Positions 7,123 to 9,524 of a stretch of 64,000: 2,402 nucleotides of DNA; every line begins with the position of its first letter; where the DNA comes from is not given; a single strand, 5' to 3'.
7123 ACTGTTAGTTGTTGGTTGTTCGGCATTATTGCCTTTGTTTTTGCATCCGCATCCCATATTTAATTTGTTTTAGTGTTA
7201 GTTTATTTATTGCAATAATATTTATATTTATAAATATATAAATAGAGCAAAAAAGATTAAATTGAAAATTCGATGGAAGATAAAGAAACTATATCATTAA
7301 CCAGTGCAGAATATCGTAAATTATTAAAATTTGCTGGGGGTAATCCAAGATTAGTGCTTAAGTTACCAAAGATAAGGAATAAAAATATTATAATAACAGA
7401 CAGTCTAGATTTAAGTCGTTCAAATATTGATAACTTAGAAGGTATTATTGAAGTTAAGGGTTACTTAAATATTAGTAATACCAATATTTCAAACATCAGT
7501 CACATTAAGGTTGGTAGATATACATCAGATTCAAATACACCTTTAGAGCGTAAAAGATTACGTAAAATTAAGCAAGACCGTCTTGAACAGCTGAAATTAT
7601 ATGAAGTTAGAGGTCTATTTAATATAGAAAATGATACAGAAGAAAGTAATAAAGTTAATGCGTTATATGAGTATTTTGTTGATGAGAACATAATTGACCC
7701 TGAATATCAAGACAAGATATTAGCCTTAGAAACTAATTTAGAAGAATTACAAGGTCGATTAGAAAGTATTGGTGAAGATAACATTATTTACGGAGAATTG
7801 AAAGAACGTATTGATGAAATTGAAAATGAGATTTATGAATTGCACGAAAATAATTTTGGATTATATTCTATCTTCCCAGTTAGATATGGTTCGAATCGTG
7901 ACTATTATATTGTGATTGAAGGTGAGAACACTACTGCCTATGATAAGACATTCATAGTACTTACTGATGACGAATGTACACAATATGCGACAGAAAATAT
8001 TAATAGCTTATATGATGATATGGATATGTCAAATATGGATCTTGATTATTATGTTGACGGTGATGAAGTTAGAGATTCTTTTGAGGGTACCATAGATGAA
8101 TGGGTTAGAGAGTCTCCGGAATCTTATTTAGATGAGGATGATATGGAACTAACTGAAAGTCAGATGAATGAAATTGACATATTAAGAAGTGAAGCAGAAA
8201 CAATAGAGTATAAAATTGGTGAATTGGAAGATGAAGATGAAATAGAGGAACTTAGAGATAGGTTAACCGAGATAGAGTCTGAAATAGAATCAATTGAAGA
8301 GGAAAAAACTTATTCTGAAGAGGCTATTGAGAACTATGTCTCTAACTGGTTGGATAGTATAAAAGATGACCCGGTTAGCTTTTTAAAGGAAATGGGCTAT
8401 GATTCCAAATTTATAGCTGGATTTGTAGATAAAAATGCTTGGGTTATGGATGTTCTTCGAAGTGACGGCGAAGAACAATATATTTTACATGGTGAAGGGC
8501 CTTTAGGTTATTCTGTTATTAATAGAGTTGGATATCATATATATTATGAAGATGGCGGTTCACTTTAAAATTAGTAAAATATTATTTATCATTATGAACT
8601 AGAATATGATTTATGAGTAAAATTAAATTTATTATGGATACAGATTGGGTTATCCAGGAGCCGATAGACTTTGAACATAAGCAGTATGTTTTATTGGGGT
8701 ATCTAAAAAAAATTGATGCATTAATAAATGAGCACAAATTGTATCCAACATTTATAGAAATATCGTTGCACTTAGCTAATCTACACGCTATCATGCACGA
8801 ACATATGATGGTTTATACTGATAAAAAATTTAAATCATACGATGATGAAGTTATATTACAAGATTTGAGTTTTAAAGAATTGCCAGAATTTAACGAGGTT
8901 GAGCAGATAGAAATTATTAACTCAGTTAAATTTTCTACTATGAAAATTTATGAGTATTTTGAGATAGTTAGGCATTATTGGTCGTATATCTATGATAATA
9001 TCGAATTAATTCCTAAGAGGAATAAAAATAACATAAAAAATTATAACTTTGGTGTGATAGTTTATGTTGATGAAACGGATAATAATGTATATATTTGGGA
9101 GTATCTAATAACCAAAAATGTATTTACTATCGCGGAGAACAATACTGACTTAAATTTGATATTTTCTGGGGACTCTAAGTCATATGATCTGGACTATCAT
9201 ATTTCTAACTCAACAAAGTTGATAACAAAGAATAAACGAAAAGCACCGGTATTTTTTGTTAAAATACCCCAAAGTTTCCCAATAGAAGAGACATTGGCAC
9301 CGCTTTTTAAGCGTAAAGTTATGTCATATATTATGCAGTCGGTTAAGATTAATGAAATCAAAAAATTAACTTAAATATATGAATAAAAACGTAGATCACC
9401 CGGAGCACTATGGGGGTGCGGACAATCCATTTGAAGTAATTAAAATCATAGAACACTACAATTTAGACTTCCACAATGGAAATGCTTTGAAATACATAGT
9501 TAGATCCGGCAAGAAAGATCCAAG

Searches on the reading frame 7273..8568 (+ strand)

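Call 13: search_protein_families(library=pfam, proteins=[window:7273-8568:+], max_evalue=0.01)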
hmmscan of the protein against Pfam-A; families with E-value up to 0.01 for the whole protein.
window:7273-8568:+ (431 aa): 4 families
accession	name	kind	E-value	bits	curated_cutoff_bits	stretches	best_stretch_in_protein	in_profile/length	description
PF16526.10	CLZ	-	0.0022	18.8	26.7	0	144-186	28-71/71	C-terminal leucine zipper domain of cyclic nucleotide-gated channels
PF05190.23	MutS_IV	-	0.0022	18.7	22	0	173-251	6-87/92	MutS family domain IV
PF13476.12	AAA_23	-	0.0024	19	27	1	223-344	105-199/201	AAA domain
PF25014.1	NET2A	-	0.0073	16.6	33.1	0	295-346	149-205/235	NET2A-like domain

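Call 21: search_protein_families(library=phrogs, proteins=[window:7273-8568:+], max_evalue=0.01)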
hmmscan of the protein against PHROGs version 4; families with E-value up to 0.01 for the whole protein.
window:7273-8568:+ (431 aa): 2 families
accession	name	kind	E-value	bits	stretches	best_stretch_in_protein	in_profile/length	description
phrog_1219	-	tail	0.0071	17.1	0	287-369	64-142/233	tail needle protein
phrog_10539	-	unknown function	0.0081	16.6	0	301-367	52-118/182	-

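Call 92: search_protein_families(library=padloc, proteins=[window:7273-8568:+], max_evalue=0.1)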
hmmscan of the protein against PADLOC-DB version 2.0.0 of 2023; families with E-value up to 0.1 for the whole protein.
window:7273-8568:+ (431 aa): 1 family
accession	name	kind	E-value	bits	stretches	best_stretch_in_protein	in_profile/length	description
PDLC02753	PbeC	-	0.00014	18.4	2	143-193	399-447/648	PbeC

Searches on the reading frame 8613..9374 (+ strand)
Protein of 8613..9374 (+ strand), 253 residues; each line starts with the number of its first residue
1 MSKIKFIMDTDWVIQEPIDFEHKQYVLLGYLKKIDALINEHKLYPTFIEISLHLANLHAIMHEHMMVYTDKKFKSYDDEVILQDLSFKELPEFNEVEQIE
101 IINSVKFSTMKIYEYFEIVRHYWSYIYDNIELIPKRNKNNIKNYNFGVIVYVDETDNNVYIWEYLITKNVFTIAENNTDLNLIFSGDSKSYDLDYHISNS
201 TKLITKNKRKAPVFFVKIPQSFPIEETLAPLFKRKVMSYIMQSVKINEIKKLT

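Call 13: search_protein_families(library=pfam, proteins=[window:8613-9374:+], max_evalue=0.01)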
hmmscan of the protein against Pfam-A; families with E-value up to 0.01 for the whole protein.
window:8613-9374:+ (253 aa): 1 family
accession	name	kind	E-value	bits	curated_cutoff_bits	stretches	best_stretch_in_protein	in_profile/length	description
PF02488.20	EMA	-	0.0015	18.7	25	1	47-167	72-185/250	Merozoite Antigen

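Call 21: search_protein_families(library=phrogs, proteins=[window:8613-9374:+], max_evalue=0.01)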
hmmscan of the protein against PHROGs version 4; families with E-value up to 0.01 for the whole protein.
window:8613-9374:+ (253 aa): 0 families
